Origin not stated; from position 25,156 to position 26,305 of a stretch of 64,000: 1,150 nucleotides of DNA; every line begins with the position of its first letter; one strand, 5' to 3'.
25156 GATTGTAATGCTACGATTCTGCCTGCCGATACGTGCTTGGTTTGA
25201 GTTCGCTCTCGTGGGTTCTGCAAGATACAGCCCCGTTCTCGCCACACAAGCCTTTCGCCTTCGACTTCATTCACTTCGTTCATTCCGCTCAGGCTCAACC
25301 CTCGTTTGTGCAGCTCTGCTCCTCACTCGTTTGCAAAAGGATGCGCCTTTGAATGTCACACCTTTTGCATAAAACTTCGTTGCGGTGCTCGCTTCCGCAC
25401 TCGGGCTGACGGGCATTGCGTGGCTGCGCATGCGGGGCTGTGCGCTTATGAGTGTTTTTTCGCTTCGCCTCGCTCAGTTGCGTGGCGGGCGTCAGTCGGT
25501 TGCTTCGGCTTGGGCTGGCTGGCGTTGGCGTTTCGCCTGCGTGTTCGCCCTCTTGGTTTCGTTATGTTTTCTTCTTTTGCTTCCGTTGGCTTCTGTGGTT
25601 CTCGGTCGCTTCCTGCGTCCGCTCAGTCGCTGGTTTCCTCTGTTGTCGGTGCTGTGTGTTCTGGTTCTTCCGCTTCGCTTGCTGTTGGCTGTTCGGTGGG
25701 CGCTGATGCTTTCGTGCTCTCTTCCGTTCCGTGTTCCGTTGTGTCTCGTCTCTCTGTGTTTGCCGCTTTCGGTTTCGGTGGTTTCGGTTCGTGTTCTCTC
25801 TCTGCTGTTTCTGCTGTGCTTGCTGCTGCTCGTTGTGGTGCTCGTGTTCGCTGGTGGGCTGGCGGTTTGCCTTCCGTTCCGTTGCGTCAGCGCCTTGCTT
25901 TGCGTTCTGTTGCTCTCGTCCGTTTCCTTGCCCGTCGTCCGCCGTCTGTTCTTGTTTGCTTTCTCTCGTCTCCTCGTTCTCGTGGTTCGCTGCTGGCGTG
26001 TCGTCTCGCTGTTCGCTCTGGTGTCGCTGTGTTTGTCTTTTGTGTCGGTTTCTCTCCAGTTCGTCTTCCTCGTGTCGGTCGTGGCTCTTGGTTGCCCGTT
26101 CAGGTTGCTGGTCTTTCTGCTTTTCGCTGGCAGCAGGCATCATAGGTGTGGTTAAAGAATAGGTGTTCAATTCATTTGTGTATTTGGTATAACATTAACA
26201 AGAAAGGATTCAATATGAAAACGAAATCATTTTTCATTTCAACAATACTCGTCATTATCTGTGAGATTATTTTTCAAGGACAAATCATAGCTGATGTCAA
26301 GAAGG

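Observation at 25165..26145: ~750-nt tract essentially lacking adenine on one strand, with constraint at the nucleotide rather than the protein level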

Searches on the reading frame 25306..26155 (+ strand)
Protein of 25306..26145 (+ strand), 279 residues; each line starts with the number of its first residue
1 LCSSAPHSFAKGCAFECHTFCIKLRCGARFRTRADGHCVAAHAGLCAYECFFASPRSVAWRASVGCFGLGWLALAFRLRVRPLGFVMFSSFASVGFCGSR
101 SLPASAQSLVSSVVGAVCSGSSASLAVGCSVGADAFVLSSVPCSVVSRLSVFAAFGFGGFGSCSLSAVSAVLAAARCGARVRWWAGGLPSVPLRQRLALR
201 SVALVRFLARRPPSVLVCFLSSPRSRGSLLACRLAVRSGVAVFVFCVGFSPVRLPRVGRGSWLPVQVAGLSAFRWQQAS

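Call 10: search_protein_families(library=phrogs, proteins=[window:25306-26145:+, window:25385-26155:+], max_evalue=0.01)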
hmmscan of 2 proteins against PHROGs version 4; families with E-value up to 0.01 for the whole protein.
window:25306-26145:+ (279 aa): 0 families

window:25385-26155:+ (256 aa): 0 families

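Call 16: find_homologous_proteins(query=window:25420-26142:+, max_evalue=0.001)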
Query window:25420-26142:+ (241 aa): 144 proteins with E <= 0.001 among 4535 candidates; the best 120 are listed.
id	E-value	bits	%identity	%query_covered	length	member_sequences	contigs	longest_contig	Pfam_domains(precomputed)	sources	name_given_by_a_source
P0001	3.6e-143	493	100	100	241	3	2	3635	-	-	-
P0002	3.8e-99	349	90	82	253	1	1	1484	-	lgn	-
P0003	5.2e-83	297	78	88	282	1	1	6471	-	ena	-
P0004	8.0e-78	280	81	79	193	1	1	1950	-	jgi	-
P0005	2.9e-77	278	68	97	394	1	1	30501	-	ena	-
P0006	7.5e-77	276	68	100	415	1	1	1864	-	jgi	-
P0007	5.4e-76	274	69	94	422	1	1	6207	-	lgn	-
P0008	3.0e-75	271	76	79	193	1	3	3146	-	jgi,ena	-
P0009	1.2e-74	269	77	80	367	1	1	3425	-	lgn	-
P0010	8.6e-74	266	68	79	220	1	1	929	-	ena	-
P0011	2.8e-73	265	75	80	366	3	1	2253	-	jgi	-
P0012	4.1e-73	264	77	79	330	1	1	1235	-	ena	-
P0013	8.0e-73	263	67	99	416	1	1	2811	-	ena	-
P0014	2.6e-72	262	77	78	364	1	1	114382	-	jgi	jgi:hypothetical protein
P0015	2.6e-72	262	75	80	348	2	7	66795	-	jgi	jgi:hypothetical protein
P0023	6.2e-71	257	74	82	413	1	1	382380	-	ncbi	ncbi:MAG: hypothetical protein ABSD46_03015 [Bacteroidota bacterium]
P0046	3.0e-59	219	61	78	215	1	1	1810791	-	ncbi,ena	-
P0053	5.6e-52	195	57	78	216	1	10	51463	-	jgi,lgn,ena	-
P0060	5.3e-31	126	47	76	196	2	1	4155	PF02481.22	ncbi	-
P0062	9.2e-31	126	50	79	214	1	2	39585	PF02481.22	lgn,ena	-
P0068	1.0e-27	116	54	75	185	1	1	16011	-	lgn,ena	-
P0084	2.8e-25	108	49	76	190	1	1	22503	-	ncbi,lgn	-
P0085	3.2e-25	107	49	76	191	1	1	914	PF02481.22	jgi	-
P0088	1.8e-24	105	46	76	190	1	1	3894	PF02481.22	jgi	jgi:predicted Rossmann fold nucleotide-binding protein DprA/Smf involved in DNA uptake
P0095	3.4e-23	101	48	76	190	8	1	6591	PF02481.22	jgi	jgi:hypothetical protein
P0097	8.0e-23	100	51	72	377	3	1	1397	PF02481.22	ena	-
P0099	1.7e-22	99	48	76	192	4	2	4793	PF02481.22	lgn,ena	-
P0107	6.6e-18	84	44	76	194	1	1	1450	PF02481.22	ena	-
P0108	8.4e-18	83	41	78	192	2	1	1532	PF02481.22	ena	-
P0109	3.4e-17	81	41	78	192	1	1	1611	PF02481.22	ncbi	-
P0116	5.3e-15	74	56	49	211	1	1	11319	-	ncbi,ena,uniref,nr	ncbi:hypothetical protein AVDCRST_MAG82-1311 [uncultured Rubrobacteraceae bacterium]|uniref:Uncharac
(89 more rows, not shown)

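Call 20: find_encoding_contigs(protein=P0046, flank=8000, max_places=2)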
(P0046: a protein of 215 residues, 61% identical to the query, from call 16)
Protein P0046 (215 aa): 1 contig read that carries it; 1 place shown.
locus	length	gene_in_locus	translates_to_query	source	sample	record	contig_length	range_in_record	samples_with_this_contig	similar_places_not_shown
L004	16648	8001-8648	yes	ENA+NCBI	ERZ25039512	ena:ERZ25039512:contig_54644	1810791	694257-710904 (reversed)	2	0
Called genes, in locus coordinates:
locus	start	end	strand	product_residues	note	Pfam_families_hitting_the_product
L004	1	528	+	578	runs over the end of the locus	PF02776:TPP_enzyme_N, PF00205:TPP_enzyme_M, PF02775:TPP_enzyme_C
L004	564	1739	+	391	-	PF07992:Pyr_redox_2, PF13434:Lys_Orn_oxgnase (weak), PF13738:Pyr_redox_3, PF00070:Pyr_redox, PF14721:AIF_C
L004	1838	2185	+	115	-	PF02311:AraC_binding (weak), PF07883:Cupin_2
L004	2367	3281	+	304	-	PF02678:Pirin, PF05726:Pirin_C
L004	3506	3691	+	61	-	-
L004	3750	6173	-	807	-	PF13620:CarboxypepD_reg, PF13715:CarbopepD_reg_2, PF07715:Plug, PF00593:TonB_dep_Rec_b-barrel, PF14905:OMP_b-brl_3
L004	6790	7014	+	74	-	-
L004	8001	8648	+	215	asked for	-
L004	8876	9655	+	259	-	-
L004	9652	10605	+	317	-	PF08843:AbiEii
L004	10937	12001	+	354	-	PF09952:AbiEi_2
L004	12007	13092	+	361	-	PF13784:Fic_N, PF02661:Fic, PF21248:SoFic-like_C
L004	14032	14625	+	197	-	PF00440:TetR_N, PF08359:TetR_C_4 (weak), PF17932:TetR_C_24 (weak)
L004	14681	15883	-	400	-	PF10509:GalKase_gal_bdg, PF00288:GHMP_kinases_N, PF08544:GHMP_kinases_C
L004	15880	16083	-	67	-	-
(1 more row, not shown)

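Call 21: find_encoding_contigs(protein=P0062, flank=8000, max_places=2)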
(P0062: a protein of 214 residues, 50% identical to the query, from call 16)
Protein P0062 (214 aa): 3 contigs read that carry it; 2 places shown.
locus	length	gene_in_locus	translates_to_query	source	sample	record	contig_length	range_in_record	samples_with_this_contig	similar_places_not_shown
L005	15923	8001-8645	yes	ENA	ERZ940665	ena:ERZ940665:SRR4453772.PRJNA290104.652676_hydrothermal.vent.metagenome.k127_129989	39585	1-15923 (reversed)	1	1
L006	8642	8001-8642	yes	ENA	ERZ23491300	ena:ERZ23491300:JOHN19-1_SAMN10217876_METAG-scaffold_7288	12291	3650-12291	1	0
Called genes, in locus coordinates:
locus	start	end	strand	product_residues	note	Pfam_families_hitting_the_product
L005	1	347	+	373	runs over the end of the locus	PF04307:YdjM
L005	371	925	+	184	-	PF00565:SNase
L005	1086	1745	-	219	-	PF12686:DUF3800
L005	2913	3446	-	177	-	PF06114:Peptidase_M78 (weak)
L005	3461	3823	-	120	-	PF13560:HTH_31, PF12844:HTH_19, PF01381:HTH_3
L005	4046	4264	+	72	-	-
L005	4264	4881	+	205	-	-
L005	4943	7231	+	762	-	-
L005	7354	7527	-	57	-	-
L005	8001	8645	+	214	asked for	PF02481:DNA_processg_A (weak)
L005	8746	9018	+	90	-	-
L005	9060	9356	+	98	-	-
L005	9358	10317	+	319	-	-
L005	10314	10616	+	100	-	-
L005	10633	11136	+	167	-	PF05565:Sipho_Gp157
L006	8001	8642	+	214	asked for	PF02481:DNA_processg_A (weak)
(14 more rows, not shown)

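Call 22: find_encoding_contigs(protein=P0023, flank=8000, max_places=2)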
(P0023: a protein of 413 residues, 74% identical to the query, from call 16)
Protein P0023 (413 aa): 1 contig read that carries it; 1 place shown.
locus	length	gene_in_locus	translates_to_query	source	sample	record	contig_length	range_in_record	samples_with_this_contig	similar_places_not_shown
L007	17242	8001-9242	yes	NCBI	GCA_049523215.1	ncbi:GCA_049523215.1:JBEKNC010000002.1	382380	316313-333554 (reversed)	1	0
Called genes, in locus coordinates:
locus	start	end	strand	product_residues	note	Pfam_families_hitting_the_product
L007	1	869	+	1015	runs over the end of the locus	PF13588:HSDR_N_2 (weak)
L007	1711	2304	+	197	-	PF00196:GerE (weak)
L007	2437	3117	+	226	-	-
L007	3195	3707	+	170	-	PF05565:Sipho_Gp157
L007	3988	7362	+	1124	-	PF00176:SNF2-rel_dom, PF00271:Helicase_C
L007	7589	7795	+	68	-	-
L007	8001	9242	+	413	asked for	-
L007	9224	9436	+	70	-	-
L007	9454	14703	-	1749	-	PF13401:AAA_22 (weak)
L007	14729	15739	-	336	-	-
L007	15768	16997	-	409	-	-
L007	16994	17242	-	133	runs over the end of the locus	-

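Call 26: search_protein_families(library=pfam, proteins=[P0046, P0053, P0060, P0088, P0109, P0116, P0014], max_evalue=1)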
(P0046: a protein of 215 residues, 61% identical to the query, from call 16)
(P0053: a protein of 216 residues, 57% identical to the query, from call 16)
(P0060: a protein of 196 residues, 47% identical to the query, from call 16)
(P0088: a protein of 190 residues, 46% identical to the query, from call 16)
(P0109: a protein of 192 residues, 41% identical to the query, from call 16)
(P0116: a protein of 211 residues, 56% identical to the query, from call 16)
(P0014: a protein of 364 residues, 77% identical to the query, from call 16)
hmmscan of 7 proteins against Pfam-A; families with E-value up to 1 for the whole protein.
P0046 (215 aa): 0 families

P0053 (216 aa): 1 family
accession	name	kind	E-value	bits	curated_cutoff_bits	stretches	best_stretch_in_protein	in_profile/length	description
PF01012.27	ETF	-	0.045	14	26.7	0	115-166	78-126/181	Electron transfer flavoprotein domain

P0060 (196 aa): 1 family
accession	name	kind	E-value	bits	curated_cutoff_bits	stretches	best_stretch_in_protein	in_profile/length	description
PF02481.21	DNA_processg_A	-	0.00027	20.6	29.6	1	7-158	46-189/212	DNA recombination-mediator protein A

P0088 (190 aa): 2 families
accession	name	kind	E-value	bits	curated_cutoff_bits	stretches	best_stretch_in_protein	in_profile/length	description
PF02481.21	DNA_processg_A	-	1.1e-07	31.7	29.6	1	6-152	46-189/212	DNA recombination-mediator protein A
PF00153.32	Mito_carr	-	0.045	13.9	22.3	1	36-105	8-75/96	Mitochondrial carrier protein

P0109 (192 aa): 1 family
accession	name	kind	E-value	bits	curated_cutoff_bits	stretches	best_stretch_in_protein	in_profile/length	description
PF02481.21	DNA_processg_A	-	4.5e-06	26.4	29.6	1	4-153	46-191/212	DNA recombination-mediator protein A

P0116 (211 aa): 0 families

P0014 (364 aa): 2 families
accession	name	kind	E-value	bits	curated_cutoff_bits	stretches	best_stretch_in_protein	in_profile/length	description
PF21938.1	CAP_N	-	0.013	16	27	1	258-327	52-122/159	CAP, N-terminal domain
PF20667.3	Sec10_N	-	0.027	15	27.4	1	247-300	13-66/118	Exocyst complex component Sec10, N-terminal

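Call 53: find_encoding_contigs(protein=P0084, flank=10000, max_places=1)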
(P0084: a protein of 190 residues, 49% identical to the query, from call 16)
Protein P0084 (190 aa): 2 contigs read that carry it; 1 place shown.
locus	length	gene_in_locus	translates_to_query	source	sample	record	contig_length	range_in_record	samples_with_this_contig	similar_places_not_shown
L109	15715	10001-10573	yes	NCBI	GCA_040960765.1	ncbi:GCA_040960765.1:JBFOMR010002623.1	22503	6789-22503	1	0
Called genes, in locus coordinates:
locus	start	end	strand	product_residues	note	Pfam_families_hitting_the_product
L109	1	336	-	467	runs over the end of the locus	PF18144:SMODS, PF21654:DncV-like_NTFase, PF21713:DncV_C (faint), PF18134:AGS_C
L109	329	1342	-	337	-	PF01734:Patatin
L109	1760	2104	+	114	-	PF13560:HTH_31, PF12844:HTH_19, PF01381:HTH_3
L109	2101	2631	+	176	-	PF06114:Peptidase_M78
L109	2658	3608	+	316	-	PF02086:MethyltransfD12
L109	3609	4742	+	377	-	PF09566:RE_SacI_N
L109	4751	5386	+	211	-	PF00730:HhH-GPD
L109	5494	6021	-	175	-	PF00565:SNase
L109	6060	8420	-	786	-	PF13289:SIR2_2 (weak), PF25199:nSTAND_NTPase5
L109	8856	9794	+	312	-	-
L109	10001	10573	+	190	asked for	-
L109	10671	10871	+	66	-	-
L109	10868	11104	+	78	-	-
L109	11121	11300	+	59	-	-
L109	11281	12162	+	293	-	-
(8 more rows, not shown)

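Call 54: find_encoding_contigs(protein=P0068, flank=10000, max_places=1)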
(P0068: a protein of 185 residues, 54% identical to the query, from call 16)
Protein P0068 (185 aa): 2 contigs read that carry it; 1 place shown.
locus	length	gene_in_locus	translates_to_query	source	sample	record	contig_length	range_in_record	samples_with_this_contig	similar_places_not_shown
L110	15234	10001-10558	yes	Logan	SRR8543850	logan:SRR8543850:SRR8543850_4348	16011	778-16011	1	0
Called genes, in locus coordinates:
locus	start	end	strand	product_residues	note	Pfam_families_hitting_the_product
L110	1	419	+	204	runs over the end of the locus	PF01656:CbiA, PF07015:VirC1, PF09140:MipZ, PF10609:ParA (weak), PF13614:AAA_31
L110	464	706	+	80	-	PF20605:Antitox_RHH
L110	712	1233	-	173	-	PF07963:N_methyl, PF12019:GspH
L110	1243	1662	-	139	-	-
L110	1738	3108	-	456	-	PF13620:CarboxypepD_reg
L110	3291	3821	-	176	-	PF04307:YdjM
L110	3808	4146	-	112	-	-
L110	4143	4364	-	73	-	-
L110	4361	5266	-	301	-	-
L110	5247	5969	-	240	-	-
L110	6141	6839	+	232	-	PF00239:Resolvase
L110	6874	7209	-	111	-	-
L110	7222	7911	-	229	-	PF27542:ArfC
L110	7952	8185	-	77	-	-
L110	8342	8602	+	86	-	-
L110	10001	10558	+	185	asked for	-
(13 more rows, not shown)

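Call 55: find_encoding_contigs(protein=P0116, flank=10000, max_places=1)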
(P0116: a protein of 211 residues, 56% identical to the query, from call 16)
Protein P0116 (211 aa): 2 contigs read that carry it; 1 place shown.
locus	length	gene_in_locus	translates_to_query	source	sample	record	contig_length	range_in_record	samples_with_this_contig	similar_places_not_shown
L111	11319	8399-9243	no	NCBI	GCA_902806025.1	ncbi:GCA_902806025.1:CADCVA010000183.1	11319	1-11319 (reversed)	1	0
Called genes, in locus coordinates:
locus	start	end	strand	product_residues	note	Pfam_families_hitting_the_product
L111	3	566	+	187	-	?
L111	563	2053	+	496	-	PF00370:FGGY_N, PF02782:FGGY_C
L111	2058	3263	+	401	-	PF01261:AP_endonuc_2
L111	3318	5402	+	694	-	PF00596:Aldolase_II, PF00106:adh_short, PF01370:Epimerase (faint), PF08659:KR, PF13561:adh_short_C2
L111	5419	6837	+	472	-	PF24856:AraA_central (weak), PF11762:Arabinose_Iso_C (weak), PF02952:Fucose_iso_C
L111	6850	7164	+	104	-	PF05336:rhaM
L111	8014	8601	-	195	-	-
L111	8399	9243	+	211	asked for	-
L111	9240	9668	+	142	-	-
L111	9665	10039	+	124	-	-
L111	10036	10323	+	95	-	-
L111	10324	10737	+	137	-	-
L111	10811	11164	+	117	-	PF20586:DUF6788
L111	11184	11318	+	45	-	?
